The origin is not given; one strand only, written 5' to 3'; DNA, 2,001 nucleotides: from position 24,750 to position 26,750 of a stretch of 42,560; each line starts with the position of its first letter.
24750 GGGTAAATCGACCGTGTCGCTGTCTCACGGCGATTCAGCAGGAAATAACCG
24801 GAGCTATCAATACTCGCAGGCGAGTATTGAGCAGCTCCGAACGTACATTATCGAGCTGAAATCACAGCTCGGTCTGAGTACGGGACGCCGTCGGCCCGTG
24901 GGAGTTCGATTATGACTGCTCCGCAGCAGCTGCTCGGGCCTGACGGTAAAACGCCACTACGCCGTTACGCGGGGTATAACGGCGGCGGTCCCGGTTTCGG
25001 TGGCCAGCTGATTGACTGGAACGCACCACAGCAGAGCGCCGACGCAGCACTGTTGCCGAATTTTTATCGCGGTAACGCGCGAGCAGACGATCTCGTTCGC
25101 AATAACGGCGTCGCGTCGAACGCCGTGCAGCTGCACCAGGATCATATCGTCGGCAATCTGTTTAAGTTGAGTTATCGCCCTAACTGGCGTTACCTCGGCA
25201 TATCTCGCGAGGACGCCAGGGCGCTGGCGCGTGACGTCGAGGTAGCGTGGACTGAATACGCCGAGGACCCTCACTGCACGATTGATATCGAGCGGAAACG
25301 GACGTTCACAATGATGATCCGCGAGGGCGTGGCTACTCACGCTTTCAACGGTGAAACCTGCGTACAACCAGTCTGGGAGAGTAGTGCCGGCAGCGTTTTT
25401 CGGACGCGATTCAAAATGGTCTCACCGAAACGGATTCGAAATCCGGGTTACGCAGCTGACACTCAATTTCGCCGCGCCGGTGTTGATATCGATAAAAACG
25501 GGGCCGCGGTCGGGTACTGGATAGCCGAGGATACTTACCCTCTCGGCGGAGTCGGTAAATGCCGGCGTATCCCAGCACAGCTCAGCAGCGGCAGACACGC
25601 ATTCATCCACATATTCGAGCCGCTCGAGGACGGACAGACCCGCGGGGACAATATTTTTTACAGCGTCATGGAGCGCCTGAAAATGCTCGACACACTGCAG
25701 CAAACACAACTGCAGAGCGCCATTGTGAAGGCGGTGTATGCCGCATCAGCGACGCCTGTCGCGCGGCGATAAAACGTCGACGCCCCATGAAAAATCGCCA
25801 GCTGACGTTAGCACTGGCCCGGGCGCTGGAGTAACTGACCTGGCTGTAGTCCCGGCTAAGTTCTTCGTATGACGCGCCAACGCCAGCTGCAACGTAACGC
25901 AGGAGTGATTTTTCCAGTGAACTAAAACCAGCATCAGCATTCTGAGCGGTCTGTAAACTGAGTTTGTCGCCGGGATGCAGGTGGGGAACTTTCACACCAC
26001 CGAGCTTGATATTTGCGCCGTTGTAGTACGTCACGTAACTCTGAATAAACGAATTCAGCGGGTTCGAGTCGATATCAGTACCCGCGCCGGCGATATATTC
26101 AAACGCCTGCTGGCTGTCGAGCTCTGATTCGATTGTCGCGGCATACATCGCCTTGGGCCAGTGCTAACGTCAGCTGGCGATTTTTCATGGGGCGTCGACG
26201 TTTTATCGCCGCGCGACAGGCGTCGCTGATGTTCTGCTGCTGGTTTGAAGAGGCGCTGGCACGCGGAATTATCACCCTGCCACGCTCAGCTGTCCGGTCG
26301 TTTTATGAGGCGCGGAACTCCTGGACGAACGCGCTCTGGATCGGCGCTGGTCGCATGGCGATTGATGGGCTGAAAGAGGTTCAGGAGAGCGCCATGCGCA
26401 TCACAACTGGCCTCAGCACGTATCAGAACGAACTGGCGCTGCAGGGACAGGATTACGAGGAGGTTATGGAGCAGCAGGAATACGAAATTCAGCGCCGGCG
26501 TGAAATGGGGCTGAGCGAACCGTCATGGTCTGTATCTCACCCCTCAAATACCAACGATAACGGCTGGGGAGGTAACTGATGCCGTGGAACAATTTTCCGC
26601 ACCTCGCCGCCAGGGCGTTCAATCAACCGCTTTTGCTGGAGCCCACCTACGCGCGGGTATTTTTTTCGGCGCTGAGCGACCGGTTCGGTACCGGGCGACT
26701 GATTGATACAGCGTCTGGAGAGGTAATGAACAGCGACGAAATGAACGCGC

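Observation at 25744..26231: Portal gene split by an inverted internal segment flanked by a perfect 77-bp inverted repeat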

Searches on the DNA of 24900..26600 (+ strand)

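Call 5: search_dna_similar(query=window:24900-26600:+, collection=phages, mode=near, max_rows=25)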
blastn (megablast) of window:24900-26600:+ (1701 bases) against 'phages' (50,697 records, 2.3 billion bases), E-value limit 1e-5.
Records with a match: 4; places in all: 8; records where one place covers at least 80% of the query: 0.
Best place of each record, by identity: >=99% 4.
By first word of the organism name: Escherichia 4.
By host as written in the record: Escherichia coli 4.
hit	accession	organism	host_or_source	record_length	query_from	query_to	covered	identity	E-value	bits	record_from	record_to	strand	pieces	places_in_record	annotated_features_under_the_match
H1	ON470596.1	Escherichia phage vB_EcoM-569R10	Escherichia coli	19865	1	1701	76%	99.9%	0e+0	2379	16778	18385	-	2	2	plasmid partitioning protein | head-tail preconnector protease C | hypothetical protein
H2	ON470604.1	Escherichia phage vB_EcoM-720R5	Escherichia coli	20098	1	1701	76%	99.9%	0e+0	2379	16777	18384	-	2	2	portal protein B | head-tail preconnector protease C | ATP synthase F0 sector subunit b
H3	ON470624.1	Escherichia phage vB_EcoM-705R4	Escherichia coli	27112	1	1701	76%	99.9%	0e+0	2379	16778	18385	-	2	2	portal protein B | head-tail preconnector protease C | ATP synthase F0 sector subunit b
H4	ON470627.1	Escherichia phage vB_EcoM-783R5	Escherichia coli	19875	1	1701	76%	99.9%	0e+0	2379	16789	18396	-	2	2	plasmid partitioning protein | head-tail preconnector protease C | ATP synthase F0 sector subunit b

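Call 6: search_dna_similar(query=window:24900-26600:+, collection=ecoli_genomes, mode=near, max_rows=25)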
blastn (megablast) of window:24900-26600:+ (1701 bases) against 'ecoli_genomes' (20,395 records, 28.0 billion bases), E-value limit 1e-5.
Records with a match: 471; places in all: 919; records where one place covers at least 80% of the query: 0.
Genomes with a match: 471 of 5426; with a place that covers at least 80% of the query: 0. Places per genome that has any: lowest 1, median 2, highest 6. On chromosomes: 919 places; on plasmids: 0.
Best place of each record, by identity: >=99% 445; 95-99% 4; 90-95% 22.
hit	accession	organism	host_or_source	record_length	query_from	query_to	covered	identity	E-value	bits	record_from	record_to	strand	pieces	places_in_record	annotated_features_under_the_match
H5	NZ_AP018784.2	Escherichia coli strain SK1144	-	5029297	1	1701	76%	99.9%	0e+0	2379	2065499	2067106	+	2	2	phage portal protein | S49 family peptidase | gpW: gpW family head-tail joining protein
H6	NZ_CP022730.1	Escherichia coli strain SA186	Homo sapiens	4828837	1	1701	76%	99.9%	0e+0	2379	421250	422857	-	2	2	phage portal protein | S49 family peptidase | gpW: gpW family head-tail joining protein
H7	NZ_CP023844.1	Escherichia coli strain 4/1-1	Homo sapiens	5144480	1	1701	76%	99.9%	0e+0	2379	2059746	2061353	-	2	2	phage portal protein | S49 family peptidase | gpW: gpW family head-tail joining protein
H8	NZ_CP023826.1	Escherichia coli strain 4/4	Homo sapiens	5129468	1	1701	76%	99.9%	0e+0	2379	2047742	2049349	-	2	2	phage portal protein | S49 family peptidase | gpW: gpW family head-tail joining protein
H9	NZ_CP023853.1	Escherichia coli strain 2/0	Homo sapiens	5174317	1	1701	76%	99.9%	0e+0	2379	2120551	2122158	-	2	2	phage portal protein | S49 family peptidase | gpW: gpW family head-tail joining protein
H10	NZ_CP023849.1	Escherichia coli strain 4/0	Homo sapiens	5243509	1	1701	76%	99.9%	0e+0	2379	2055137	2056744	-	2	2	phage portal protein | S49 family peptidase | gpW: gpW family head-tail joining protein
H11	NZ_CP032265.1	Escherichia coli strain AR_0089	missing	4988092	1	1701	76%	99.9%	0e+0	2379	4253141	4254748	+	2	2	phage portal protein | S49 family peptidase | gpW: gpW family head-tail joining protein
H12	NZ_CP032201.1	Escherichia coli strain AR_0086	missing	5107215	1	1701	76%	99.9%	0e+0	2379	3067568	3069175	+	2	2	phage portal protein | S49 family peptidase | gpW: gpW family head-tail joining protein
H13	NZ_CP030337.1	Escherichia coli strain AR_451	missing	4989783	1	1701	76%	99.9%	0e+0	2379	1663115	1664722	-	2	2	phage portal protein | S49 family peptidase | gpW: gpW family head-tail joining protein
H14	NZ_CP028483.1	Escherichia coli strain E41-1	Homo sapiens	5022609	1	1701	76%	99.9%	0e+0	2379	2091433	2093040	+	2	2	phage portal protein | S49 family peptidase | gpW: gpW family head-tail joining protein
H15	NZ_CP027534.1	Escherichia coli strain AR_0081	missing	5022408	1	1701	76%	99.9%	0e+0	2379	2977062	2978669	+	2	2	phage portal protein | S49 family peptidase | gpW: gpW family head-tail joining protein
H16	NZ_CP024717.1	Escherichia coli strain LS4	Bos mutus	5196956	1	1701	76%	99.9%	0e+0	2379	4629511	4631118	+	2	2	phage portal protein | S49 family peptidase | gpW: gpW family head-tail joining protein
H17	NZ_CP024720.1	Escherichia coli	Bos mutus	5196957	1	1701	76%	99.9%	0e+0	2379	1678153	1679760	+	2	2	phage portal protein | S49 family peptidase | gpW: gpW family head-tail joining protein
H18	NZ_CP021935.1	Escherichia coli strain AR_0055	missing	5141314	1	1701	76%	99.9%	0e+0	2379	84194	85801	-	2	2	phage portal protein | S49 family peptidase | gpW: gpW family head-tail joining protein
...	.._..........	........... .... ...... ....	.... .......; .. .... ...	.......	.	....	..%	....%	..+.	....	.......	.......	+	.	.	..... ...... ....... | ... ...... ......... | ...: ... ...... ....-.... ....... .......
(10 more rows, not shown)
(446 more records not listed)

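Call 7: get_annotated_region(hit=H5, flank=3000)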
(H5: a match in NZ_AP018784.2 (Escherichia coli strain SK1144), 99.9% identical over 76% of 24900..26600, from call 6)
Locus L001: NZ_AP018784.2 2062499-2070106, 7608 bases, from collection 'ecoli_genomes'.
description: Escherichia coli strain SK1144 chromosome, complete genome
organism: Escherichia coli strain SK1144 (NCBI taxid 562)
replicon: chromosome; assembly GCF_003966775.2
host: -; source: -; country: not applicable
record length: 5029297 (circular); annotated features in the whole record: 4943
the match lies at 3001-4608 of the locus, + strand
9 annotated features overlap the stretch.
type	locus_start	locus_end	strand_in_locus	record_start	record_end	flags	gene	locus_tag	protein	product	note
CDS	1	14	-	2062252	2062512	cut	-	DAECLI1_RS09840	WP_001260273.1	hypothetical protein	-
CDS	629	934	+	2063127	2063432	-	-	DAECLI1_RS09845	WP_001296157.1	hypothetical protein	-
CDS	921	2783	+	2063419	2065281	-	-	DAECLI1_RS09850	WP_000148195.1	phage terminase large subunit family protein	-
CDS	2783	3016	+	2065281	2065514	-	gpW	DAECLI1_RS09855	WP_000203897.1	gpW family head-tail joining protein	-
CDS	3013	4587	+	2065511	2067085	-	-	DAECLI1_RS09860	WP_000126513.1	phage portal protein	-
CDS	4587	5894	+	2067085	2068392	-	-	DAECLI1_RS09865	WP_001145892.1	S49 family peptidase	-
CDS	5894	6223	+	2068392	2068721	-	-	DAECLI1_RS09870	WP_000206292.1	head decoration protein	-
CDS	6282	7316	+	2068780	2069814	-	-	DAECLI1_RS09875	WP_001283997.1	major capsid protein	-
CDS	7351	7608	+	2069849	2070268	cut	gpFI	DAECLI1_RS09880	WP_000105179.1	DNA-packaging protein FI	-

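Call 8: get_annotated_region(hit=H2, flank=3000)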
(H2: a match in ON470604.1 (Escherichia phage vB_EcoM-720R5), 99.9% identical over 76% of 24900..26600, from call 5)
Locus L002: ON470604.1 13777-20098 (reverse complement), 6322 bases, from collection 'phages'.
description: Escherichia phage vB_EcoM-720R5, complete genome.
organism: Escherichia phage vB_EcoM-720R5 (NCBI taxid 2946094)
taxonomy: Viruses; Duplodnaviria; Heunggongvirae; Uroviricota; Caudoviricetes
host: Escherichia coli; source: -; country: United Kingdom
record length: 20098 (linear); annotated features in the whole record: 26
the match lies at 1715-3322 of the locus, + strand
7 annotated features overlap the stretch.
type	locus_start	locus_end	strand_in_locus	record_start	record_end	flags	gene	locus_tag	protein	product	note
CDS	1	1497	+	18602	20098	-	-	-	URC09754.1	terminase large subunit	-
CDS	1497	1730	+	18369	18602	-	-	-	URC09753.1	ATP synthase F0 sector subunit b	-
CDS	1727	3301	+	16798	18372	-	-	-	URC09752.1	portal protein B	head, portal protein B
CDS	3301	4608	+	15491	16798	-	-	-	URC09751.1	head-tail preconnector protease C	head, head-tail preconnector protease C / Phage head, scaffolding domain Nu3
CDS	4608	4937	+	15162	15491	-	-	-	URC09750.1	head decoration protein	-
CDS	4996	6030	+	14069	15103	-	-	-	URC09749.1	major capsid protein E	head, major capsid protein E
CDS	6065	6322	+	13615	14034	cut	-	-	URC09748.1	DNA-packaging protein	-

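Call 21: search_dna_similar(query=window:25684-25743:+, collection=ecoli_genomes, mode=near, max_rows=15)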
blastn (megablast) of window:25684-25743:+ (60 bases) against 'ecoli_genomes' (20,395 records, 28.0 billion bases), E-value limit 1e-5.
Records with a match: 417; places in all: 417; records where one place covers at least 80% of the query: 417.
Genomes with a match: 417 of 5426; with a place that covers at least 80% of the query: 417. Places per genome that has any: lowest 1, median 1, highest 1. On chromosomes: 417 places; on plasmids: 0.
Best place of each record, by identity: 95-99% 417.
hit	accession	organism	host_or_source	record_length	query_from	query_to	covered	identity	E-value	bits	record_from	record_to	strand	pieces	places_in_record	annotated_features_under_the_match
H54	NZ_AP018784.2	Escherichia coli strain SK1144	-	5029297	1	60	100%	98.3%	8e-21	106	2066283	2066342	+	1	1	phage portal protein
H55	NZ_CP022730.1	Escherichia coli strain SA186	Homo sapiens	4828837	1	60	100%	98.3%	8e-21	106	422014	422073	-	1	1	phage portal protein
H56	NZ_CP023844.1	Escherichia coli strain 4/1-1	Homo sapiens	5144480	1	60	100%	98.3%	8e-21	106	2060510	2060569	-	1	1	phage portal protein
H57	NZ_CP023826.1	Escherichia coli strain 4/4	Homo sapiens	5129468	1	60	100%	98.3%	8e-21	106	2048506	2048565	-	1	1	phage portal protein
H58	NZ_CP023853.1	Escherichia coli strain 2/0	Homo sapiens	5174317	1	60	100%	98.3%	8e-21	106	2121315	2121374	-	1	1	phage portal protein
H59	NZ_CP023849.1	Escherichia coli strain 4/0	Homo sapiens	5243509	1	60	100%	98.3%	8e-21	106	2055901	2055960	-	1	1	phage portal protein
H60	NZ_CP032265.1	Escherichia coli strain AR_0089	missing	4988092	1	60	100%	98.3%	8e-21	106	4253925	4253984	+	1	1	phage portal protein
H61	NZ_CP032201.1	Escherichia coli strain AR_0086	missing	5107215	1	60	100%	98.3%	8e-21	106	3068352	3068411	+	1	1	phage portal protein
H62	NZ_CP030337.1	Escherichia coli strain AR_451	missing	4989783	1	60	100%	98.3%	8e-21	106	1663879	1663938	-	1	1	phage portal protein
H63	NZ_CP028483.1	Escherichia coli strain E41-1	Homo sapiens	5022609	1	60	100%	98.3%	8e-21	106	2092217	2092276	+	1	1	phage portal protein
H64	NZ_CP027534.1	Escherichia coli strain AR_0081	missing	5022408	1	60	100%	98.3%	8e-21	106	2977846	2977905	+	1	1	phage portal protein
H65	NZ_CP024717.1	Escherichia coli strain LS4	Bos mutus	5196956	1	60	100%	98.3%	8e-21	106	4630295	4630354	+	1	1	phage portal protein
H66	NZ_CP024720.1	Escherichia coli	Bos mutus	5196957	1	60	100%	98.3%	8e-21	106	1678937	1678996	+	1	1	phage portal protein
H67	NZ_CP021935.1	Escherichia coli strain AR_0055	missing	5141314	1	60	100%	98.3%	8e-21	106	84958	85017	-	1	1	phage portal protein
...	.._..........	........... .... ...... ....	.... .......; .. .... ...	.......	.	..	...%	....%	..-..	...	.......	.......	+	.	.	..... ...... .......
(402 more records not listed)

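Call 33: search_dna_similar(query=L001:3013-4587:+, collection=ecoli_genomes, mode=near, max_rows=30, rows=spread)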
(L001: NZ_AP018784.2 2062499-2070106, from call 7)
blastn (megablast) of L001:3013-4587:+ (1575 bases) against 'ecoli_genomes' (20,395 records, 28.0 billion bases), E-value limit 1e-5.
Records with a match: 2976; places in all: 4630; records where one place covers at least 80% of the query: 442.
Genomes with a match: 2963 of 5426; with a place that covers at least 80% of the query: 442. Places per genome that has any: lowest 1, median 1, highest 5. On chromosomes: 4610 places; on plasmids: 20.
Best place of each record, by identity: >=99% 428; 95-99% 4; 90-95% 22; 80-90% 2522.
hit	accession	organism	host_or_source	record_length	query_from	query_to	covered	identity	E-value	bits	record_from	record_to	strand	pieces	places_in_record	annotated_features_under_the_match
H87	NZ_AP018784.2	Escherichia coli strain SK1144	-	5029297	1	1575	100%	100.0%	0e+0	2909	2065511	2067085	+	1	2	phage portal protein | gpW: gpW family head-tail joining protein | S49 family peptidase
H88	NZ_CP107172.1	Escherichia coli strain R8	human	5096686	1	1575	100%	100.0%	0e+0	2909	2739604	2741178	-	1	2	phage portal protein | gpW: gpW family head-tail joining protein | S49 family peptidase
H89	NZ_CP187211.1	Escherichia coli strain 20AR0734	Homo sapiens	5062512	1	1575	100%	100.0%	0e+0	2909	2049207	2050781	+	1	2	phage portal protein | gpW: gpW family head-tail joining protein | S49 family peptidase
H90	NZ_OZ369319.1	Escherichia coli strain Esc3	not applicable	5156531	1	1575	100%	100.0%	0e+0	2909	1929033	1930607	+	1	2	phage portal protein | gpW: gpW family head-tail joining protein | S49 family peptidase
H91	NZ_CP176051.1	Escherichia coli strain razor3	missing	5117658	1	1575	100%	99.9%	0e+0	2904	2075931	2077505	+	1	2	phage portal protein | gpW: gpW family head-tail joining protein | S49 family peptidase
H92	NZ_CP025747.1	Escherichia coli strain ML35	missing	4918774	691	843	10%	82.4%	2e-27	134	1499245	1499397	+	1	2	phage portal protein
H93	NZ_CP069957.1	Escherichia coli strain FDAARGOS_1279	Homo sapiens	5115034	691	843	10%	82.4%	2e-27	134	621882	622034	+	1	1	phage portal protein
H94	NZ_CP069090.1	Escherichia coli strain TOE51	Homo sapiens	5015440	691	843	10%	82.4%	2e-27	134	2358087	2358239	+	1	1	phage portal protein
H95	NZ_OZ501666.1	Escherichia coli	Homo sapiens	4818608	691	843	10%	82.4%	2e-27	134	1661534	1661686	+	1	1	phage portal protein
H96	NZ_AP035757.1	Escherichia coli strain SOI121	wastewater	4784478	691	833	9%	83.9%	1e-28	137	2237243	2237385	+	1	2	phage portal protein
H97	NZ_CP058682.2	Escherichia coli strain MBT-5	ready to eat mixed salad leaves ...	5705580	691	833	9%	83.2%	7e-27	132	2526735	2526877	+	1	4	phage portal protein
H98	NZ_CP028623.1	Escherichia coli strain 138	cattle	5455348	691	833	9%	83.2%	7e-27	132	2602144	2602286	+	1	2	phage portal protein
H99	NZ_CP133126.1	Escherichia coli O157:H7 strain PNUSAE146131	missing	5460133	691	833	9%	83.2%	7e-27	132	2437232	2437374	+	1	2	phage portal protein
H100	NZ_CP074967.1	Escherichia coli strain 00_3230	Homo sapiens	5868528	691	833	9%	83.2%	7e-27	132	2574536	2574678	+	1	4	phage portal protein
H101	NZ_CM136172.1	Escherichia coli strain PRO_A-1401-6M-A_ESBL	Homo sapiens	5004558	691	833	9%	83.2%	7e-27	132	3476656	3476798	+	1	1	phage portal protein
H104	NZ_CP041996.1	Escherichia coli strain AR Bank #0349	Homo sapiens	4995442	715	842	8%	85.9%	1e-28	137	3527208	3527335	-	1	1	phage portal protein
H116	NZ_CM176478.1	Escherichia coli strain CKJ_1000_3.1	-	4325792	1303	1335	2%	100.0%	9e-6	62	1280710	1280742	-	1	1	CRISPR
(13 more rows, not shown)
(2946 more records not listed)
